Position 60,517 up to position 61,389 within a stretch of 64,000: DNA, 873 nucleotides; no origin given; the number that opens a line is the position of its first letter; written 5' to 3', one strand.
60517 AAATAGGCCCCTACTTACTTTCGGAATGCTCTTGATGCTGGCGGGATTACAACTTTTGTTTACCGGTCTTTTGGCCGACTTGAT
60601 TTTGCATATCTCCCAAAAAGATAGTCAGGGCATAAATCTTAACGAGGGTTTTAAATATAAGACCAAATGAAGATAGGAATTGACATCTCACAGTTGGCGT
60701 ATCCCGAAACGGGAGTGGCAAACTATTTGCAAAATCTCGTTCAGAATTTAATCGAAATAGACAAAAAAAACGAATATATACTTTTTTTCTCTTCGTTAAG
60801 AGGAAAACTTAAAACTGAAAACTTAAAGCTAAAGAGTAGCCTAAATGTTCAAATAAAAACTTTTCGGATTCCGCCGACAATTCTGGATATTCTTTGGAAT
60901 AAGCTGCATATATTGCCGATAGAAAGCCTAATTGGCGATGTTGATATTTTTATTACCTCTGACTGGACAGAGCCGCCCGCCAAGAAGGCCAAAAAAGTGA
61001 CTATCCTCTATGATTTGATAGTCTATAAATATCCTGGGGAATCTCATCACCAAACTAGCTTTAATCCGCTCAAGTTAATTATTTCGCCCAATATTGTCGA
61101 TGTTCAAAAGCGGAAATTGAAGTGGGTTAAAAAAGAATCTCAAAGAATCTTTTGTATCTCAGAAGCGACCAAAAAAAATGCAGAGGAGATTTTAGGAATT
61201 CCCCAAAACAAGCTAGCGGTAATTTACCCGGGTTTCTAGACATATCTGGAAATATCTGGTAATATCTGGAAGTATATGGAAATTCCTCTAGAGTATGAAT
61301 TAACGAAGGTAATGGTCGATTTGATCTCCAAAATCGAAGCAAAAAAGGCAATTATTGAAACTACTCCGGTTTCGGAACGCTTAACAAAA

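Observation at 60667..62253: Fic (AMPylase-type) gene with wHTH inserted at a truncated GT4 gene, preceded by a 10-bp x4 tandem repeat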

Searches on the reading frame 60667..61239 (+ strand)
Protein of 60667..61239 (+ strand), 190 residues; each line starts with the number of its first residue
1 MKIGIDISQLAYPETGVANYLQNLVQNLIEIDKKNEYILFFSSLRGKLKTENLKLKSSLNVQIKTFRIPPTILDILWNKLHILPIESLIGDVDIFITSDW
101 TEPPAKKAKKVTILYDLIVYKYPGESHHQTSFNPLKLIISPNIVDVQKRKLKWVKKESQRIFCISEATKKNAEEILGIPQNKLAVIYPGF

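Call 5: search_protein_families(library=pfam, proteins=[window:60667-61239:+], max_evalue=0.01)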
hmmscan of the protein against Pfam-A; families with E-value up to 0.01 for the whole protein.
window:60667-61239:+ (190 aa): 1 family
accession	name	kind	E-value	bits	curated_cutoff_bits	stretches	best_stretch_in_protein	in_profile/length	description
PF13439.12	Glyco_transf_4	-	5.4e-08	33.5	28.5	1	16-189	3-165/170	Glycosyltransferase Family 4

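Call 7: find_encoding_contigs(protein=window:60667-61239:+, flank=10000, max_places=10)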
Protein window:60667-61239:+ (190 aa): 6 contigs read that carry it; 4 places shown.
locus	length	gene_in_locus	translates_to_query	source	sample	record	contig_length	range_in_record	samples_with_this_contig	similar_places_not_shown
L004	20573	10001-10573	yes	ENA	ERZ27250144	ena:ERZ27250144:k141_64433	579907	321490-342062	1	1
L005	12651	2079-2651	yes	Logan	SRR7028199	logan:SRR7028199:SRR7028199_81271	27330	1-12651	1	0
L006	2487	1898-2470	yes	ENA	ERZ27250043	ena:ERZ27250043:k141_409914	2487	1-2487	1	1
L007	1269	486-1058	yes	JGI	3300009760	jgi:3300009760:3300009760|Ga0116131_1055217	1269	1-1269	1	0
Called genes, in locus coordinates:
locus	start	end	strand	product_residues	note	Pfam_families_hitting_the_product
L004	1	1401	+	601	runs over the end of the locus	PF13231:PMT_2 (weak)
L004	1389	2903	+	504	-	-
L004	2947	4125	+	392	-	-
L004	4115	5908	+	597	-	PF01757:Acyl_transf_3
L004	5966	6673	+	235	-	PF00891:Methyltransf_2 (weak), PF05401:NodS (weak), PF13489:Methyltransf_23, PF05175:MTS, PF13847:Methyltransf_31, PF08241:Methyltransf_11, PF08242:Methyltransf_12, PF13649:Methyltransf_25, +3 more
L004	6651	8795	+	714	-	-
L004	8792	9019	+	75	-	-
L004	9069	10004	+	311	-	PF00535:Glycos_transf_2, PF10111:Glyco_tranf_2_2 (weak), PF13641:Glyco_tranf_2_3 (weak)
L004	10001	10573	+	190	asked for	PF13439:Glyco_transf_4 (weak)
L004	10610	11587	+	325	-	PF02661:Fic, PF08220:HTH_DeoR (weak)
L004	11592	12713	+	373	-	PF00534:Glycos_transf_1, PF20706:GT4-conflict, PF13692:Glyco_trans_1_4, PF13524:Glyco_trans_1_2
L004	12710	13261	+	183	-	PF25087:GMPPB_C (faint), PF25084:LbH_EIF2B (faint), PF00132:Hexapep, PF14602:Hexapep_2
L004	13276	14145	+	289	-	PF00535:Glycos_transf_2, PF10111:Glyco_tranf_2_2, PF13641:Glyco_tranf_2_3, PF13506:Glyco_transf_21 (weak), PF13632:Glyco_trans_2_3 (weak)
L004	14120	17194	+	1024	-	PF04932:Wzy_C (faint)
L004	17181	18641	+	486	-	PF02366:PMT, PF13231:PMT_2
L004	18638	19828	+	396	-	PF13439:Glyco_transf_4, PF00534:Glycos_transf_1, PF13692:Glyco_trans_1_4, PF13524:Glyco_trans_1_2 (weak)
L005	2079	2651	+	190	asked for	PF13439:Glyco_transf_4 (weak)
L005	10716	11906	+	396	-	PF13439:Glyco_transf_4, PF00534:Glycos_transf_1, PF13692:Glyco_trans_1_4, PF13524:Glyco_trans_1_2 (weak)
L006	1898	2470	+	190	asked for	PF13439:Glyco_transf_4 (weak)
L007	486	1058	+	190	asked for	PF13439:Glyco_transf_4 (weak)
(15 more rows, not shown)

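Call 16: find_homologous_proteins(query=window:60667-61239:+)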
Query window:60667-61239:+ (190 aa): 2334 proteins with E <= 0.001 among 2450 candidates; the best 120 are listed.
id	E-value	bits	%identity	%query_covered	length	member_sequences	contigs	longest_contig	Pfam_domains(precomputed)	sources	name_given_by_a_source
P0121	3.4e-119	413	100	100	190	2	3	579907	PF13439.13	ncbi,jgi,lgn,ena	ncbi:MAG: glycosyltransferase [Candidatus Levyibacteriota bacterium]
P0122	6.8e-102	357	84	100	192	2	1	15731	PF13439.13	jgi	jgi:hypothetical protein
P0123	1.9e-98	346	83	100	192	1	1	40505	PF13439.13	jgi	-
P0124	1.4e-97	343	82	100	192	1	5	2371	PF13439.13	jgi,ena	jgi:hypothetical protein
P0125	1.5e-97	343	82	99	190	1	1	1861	PF13439.13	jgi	jgi:hypothetical protein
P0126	2.1e-96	339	81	100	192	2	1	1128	PF13439.13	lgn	-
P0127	4.3e-96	338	79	100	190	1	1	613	PF13439.13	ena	-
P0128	8.3e-96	337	78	100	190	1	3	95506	PF13439.13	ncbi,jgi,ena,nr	ncbi:MAG TPA: hypothetical protein VMR77_03300 [Patescibacteria group bacterium]|nr:hypothetical pro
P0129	9.9e-96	337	82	100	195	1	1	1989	PF13439.13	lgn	-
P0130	2.1e-95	336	80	100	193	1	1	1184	PF13439.13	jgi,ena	-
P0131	7.1e-95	334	81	100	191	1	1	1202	PF13439.13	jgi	-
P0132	8.1e-95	334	79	100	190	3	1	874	PF13439.13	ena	-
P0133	2.5e-94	332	80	100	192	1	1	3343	PF13439.13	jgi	jgi:hypothetical protein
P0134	3.5e-94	332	76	100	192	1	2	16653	PF13439.13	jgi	jgi:hypothetical protein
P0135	1.0e-93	330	78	100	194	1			-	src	-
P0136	2.2e-93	329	80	100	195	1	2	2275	PF13439.13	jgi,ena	jgi:glycosyltransferase involved in cell wall biosynthesis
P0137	6.6e-93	327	77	100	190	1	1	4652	PF13439.13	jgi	jgi:hypothetical protein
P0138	6.5e-92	324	79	99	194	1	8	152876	PF13439.13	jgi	jgi:hypothetical protein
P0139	7.5e-92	324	77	100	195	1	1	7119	PF13439.13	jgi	jgi:hypothetical protein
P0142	5.2e-91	321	76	100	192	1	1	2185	PF13439.13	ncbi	-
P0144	7.1e-91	321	76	100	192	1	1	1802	PF13439.13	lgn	-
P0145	7.8e-91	321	78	99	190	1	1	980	PF13439.13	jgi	jgi:hypothetical protein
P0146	1.6e-90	320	84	100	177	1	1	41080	PF13439.13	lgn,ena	-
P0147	2.8e-90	319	78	100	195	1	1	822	PF13439.13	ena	-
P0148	3.4e-90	319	78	100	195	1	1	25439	PF13439.13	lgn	-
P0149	4.4e-90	318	76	100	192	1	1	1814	PF13439.13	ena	-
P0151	5.9e-90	318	77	100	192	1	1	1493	PF13439.13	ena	-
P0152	8.6e-90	317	76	99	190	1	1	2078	PF13439.13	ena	-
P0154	1.5e-88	313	79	100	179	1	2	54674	PF13439.13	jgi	jgi:hypothetical protein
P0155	4.2e-88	312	75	100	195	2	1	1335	PF13439.13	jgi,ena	-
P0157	9.9e-88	311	76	99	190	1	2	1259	PF13439.13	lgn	-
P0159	3.7e-87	309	75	100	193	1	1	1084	PF13439.13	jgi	jgi:hypothetical protein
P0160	5.5e-87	308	76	100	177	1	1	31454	PF13439.13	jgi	jgi:hypothetical protein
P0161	2.4e-86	306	73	100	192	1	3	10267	PF13439.13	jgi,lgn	jgi:hypothetical protein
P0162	2.7e-86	306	74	100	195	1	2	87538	PF13439.13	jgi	jgi:hypothetical protein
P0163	3.2e-86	306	73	100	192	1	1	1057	PF13439.13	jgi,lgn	jgi:hypothetical protein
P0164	4.7e-86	305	72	100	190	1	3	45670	PF13439.13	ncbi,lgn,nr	ncbi:MAG: hypothetical protein M1444_02125 [Patescibacteria group bacterium]|nr:hypothetical protein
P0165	4.9e-86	305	73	100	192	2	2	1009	PF13439.13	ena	-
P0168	2.9e-85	303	75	100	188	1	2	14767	PF13439.13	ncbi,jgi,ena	-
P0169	1.5e-84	300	72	99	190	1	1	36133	PF13439.13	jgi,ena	-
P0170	1.9e-84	300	72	99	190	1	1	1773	PF13439.13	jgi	jgi:glycosyltransferase involved in cell wall biosynthesis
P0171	1.9e-84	300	70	99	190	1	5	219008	PF13439.13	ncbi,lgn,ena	-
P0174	5.7e-84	298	73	99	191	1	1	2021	PF13439.13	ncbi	-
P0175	1.1e-83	297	75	100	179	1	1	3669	PF13439.13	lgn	-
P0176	1.2e-83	297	78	100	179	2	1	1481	PF13439.13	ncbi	-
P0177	1.3e-83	297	72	100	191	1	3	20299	PF13439.13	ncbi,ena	-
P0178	1.6e-83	297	73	99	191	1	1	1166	PF13439.13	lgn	-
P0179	1.8e-83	297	77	100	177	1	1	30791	PF13439.13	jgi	jgi:hypothetical protein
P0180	4.5e-83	295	71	99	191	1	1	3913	PF13439.13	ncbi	-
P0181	5.9e-83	295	69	99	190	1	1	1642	PF13439.13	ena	-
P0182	6.6e-83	295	73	99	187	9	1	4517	PF13439.13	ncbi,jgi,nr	ncbi:MAG: group 1 glycosyl transferase [uncultured bacterium]|nr:MAG: group 1 glycosyl transferase [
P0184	9.3e-83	294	72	100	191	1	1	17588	PF13439.13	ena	-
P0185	1.3e-82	294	72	99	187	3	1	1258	PF13439.13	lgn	-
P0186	1.4e-82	294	72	99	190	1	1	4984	PF13439.13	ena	-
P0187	2.5e-82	293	71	99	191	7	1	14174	PF13439.13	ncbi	-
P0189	3.3e-82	293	75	100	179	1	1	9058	PF13439.13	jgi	jgi:hypothetical protein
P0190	4.1e-82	292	67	99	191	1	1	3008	PF13439.13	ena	-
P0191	4.4e-82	292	69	99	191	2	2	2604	PF13439.13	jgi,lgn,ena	-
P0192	5.7e-82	292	70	99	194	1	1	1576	PF13439.13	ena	-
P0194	1.4e-81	291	70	99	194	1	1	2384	PF13439.13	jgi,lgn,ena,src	-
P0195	1.7e-81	290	69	100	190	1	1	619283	PF13439.13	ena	-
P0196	2.0e-81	290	69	99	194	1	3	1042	PF13439.13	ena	-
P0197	2.8e-81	290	69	99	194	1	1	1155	PF13439.13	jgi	-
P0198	3.0e-81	289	71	99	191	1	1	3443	PF13439.13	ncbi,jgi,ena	-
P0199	3.1e-81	289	69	99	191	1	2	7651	PF13439.13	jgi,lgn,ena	-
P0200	3.3e-81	289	72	100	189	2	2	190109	PF13439.13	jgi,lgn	-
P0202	4.6e-81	289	67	100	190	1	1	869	PF13439.13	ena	-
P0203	4.7e-81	289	68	100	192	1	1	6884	PF13439.13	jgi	jgi:hypothetical protein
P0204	5.0e-81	289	70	99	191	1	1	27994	PF13439.13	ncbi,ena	-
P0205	5.2e-81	289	69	99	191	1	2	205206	PF13439.13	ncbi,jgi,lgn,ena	-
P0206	7.1e-81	288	68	99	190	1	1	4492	PF13439.13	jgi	jgi:hypothetical protein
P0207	1.0e-80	288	68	99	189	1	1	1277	PF13439.13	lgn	-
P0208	1.3e-80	287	69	99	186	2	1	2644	PF13439.13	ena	-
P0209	1.6e-80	287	70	99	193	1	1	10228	PF13439.13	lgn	-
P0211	1.9e-80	287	69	99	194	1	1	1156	PF13439.13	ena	-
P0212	2.0e-80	287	71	99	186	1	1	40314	PF13439.13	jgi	-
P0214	2.9e-80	286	67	99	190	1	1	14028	PF13439.13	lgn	-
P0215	3.0e-80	286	69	100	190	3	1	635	PF13439.13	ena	-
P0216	5.5e-80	285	68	99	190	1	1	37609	PF13439.13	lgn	-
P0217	7.0e-80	285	66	100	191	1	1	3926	PF13439.13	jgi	jgi:hypothetical protein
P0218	7.6e-80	285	77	91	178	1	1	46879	PF13439.13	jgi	jgi:hypothetical protein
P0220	1.2e-79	284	68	99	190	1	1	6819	PF13439.13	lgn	-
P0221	1.3e-79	284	68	100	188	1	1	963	PF13439.13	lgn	-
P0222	1.6e-79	284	72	100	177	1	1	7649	PF13439.13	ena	-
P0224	2.0e-79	284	67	100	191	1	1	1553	PF13439.13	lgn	-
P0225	2.8e-79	283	73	100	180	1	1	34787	PF13439.13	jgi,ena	-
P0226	5.0e-79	282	73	100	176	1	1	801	PF13439.13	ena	-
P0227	5.2e-79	282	68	100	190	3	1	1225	PF13439.13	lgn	-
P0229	7.0e-79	282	72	100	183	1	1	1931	PF13439.13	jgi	jgi:glycosyltransferase involved in cell wall biosynthesis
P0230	7.3e-79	282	69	99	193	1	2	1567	PF13439.13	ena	-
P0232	8.7e-79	281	66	99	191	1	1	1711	PF13439.13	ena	-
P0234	1.5e-78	281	69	99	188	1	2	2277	PF13439.13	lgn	-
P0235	1.6e-78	281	70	99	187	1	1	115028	PF13439.13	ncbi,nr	ncbi:MAG: hypothetical protein HY344_04745 [Candidatus Levybacteria bacterium]|nr:hypothetical prote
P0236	2.4e-78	280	68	99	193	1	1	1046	PF13439.13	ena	-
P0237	2.4e-78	280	69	100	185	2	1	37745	PF13439.13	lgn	-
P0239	3.1e-78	280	66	100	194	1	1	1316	PF13439.13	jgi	jgi:hypothetical protein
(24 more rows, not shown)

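Call 18: find_related_loci(query=A1, collection=genome_contigs, flank=6000)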
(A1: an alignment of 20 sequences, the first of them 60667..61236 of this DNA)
Query A1 (190 aa) in genome_contigs; peptide patterns used: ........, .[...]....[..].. (x = any residue, [..] = any of these).
491 stretches matched a pattern; 455 encode a relative of the query (tblastn E <= 1e-3); the best 80 are kept; 80 distinct loci.
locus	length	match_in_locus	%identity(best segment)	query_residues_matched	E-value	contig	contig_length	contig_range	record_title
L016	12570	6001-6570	78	1-190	7e-102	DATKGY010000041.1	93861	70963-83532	MAG TPA_asm: Patescibacteria group bacterium isolate SMAG_U14563 k141_66149, whole genome shotgun sequence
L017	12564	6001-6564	75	1-189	2e-90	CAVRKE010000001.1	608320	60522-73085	MAG: Candidatus Levybacteria bacterium isolate MFD01476.bin.1.95 genome assembly, contig: contig_20563, whole genome sho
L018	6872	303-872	71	1-189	3e-88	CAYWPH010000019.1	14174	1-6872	MAG TPA_asm: uncultured Gammaproteobacteria bacterium isolate SRP302447_co3_825 genome assembly, contig: NODE_11943_leng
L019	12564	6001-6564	71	1-189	2e-88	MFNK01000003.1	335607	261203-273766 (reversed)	MAG: Candidatus Levybacteria bacterium RIFCSPHIGHO2_01_FULL_36_15b rifcsphigho2_01_scaffold_16, whole genome shotgun seq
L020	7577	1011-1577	70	1-189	2e-87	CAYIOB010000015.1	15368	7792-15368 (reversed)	MAG TPA_asm: uncultured Gammaproteobacteria bacterium isolate ERP119705_co25_644 genome assembly, contig: NODE_2755_leng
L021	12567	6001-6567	71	1-190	2e-86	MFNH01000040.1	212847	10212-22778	MAG: Candidatus Levybacteria bacterium RBG_16_35_11 RBG_16_scaffold_309, whole genome shotgun sequence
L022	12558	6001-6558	70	1-189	3e-84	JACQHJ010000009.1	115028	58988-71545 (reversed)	MAG: Candidatus Levyibacteriota bacterium isolate NC_groundwater_1096_Ag_S2p5_37_166 S_2p5_S6_coassembly_k141_5103421, w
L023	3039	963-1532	67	1-190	4e-85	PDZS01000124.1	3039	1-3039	MAG: Deltaproteobacteria bacterium YD0425bin51 scaffold159, whole genome shotgun sequence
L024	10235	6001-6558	67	1-189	3e-84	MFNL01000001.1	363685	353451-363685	MAG: Candidatus Levybacteria bacterium RIFCSPHIGHO2_01_FULL_37_17 rifcsphigho2_01_scaffold_35, whole genome shotgun sequ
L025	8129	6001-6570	67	1-190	3e-83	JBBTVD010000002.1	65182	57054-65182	MAG: Patescibacteria group bacterium isolate H14-bin010_1 H14_bin010_1_000000000002, whole genome shotgun sequence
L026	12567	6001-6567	65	1-189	3e-81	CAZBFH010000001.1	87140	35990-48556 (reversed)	MAG TPA_asm: uncultured Gammaproteobacteria bacterium isolate SRP342105_co2_162 genome assembly, contig: NODE_222_length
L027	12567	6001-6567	70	1-189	4e-90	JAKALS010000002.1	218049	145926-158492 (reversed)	MAG: bacterium isolate WY5.bin132 NODE_67_length_218049_cov_6.550582, whole genome shotgun sequence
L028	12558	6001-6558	67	1-189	5e-80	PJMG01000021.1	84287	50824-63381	MAG: Candidatus Levyibacteriota bacterium isolate Amazon_FNV_2010_10_8_1 contig_75_12646742_length_84287_multi_4_in_0_ou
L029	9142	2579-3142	66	1-189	1e-79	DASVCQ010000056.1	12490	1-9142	MAG TPA_asm: Patescibacteria group bacterium isolate SMAG_U2010 k141_839368, whole genome shotgun sequence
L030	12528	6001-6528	65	1-189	2e-79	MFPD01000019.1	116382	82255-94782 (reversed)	MAG: Candidatus Levybacteria bacterium RIFCSPLOWO2_02_FULL_37_18 rifcsplowo2_02_scaffold_63, whole genome shotgun sequen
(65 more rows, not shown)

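Call 46: search_solved_structures(query=A1, max_evalue=0.01, show_alignments=1)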
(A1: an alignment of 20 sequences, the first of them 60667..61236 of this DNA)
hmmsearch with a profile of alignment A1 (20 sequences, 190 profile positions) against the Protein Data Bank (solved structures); distinct sequences matched with E-value up to 0.01: 0.

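Call 56: search_protein_representatives(alignment_id=A1)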
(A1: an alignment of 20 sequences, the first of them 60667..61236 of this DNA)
Query: 20 sequences, 190 profile positions. Proteins with E-value up to 0.001 (for the whole library): 2176; up to 1e-10: 503; up to 1e-30: 94. The best 150 are listed.
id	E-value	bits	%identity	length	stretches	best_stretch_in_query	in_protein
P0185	1.0e-95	335.2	-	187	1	1-190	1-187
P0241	2.8e-64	232.7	-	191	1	1-190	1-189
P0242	4.1e-55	202.8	-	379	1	1-189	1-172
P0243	5.1e-55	202.5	-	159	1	1-130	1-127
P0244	9.2e-55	201.7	-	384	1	1-190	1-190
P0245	1.4e-54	201.1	-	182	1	1-190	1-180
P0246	1.3e-52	194.7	-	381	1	1-190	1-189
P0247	1.9e-52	194.1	-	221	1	1-188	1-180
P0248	3.9e-52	193.1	-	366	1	1-190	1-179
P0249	5.2e-52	192.7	-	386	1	1-190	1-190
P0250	7.1e-49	182.5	-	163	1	59-190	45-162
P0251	2.3e-48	180.8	-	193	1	1-190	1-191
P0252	3.6e-48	180.1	-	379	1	1-189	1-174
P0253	4.9e-48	179.7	-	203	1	1-189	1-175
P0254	6.3e-48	179.4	-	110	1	68-190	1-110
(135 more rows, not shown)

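Call 57: find_encoding_contigs(protein=P0244, flank=5000, max_places=3)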
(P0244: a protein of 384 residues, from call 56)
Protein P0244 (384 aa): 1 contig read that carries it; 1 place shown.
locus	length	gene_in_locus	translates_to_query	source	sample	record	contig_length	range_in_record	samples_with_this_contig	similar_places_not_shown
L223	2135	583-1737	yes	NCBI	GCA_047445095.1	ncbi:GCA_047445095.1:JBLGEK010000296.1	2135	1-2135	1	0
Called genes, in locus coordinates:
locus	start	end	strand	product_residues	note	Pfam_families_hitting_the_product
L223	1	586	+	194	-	PF00534:Glycos_transf_1, PF13692:Glyco_trans_1_4, PF13524:Glyco_trans_1_2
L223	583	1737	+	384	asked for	PF13439:Glyco_transf_4 (weak), PF20706:GT4-conflict (weak), PF00534:Glycos_transf_1, PF13692:Glyco_trans_1_4, PF13524:Glyco_trans_1_2 (weak)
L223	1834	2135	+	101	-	?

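Call 65: search_protein_families(library=padloc, proteins=[window:60667-61236:+], max_evalue=0.01)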
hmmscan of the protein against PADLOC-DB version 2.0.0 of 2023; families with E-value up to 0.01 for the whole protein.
window:60667-61236:+ (190 aa): 0 families

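Call 66: search_protein_families(library=ncbifam, proteins=[window:60667-61236:+], max_evalue=0.01)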
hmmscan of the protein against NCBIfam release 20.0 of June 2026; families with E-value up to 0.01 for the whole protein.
window:60667-61236:+ (190 aa): 0 families
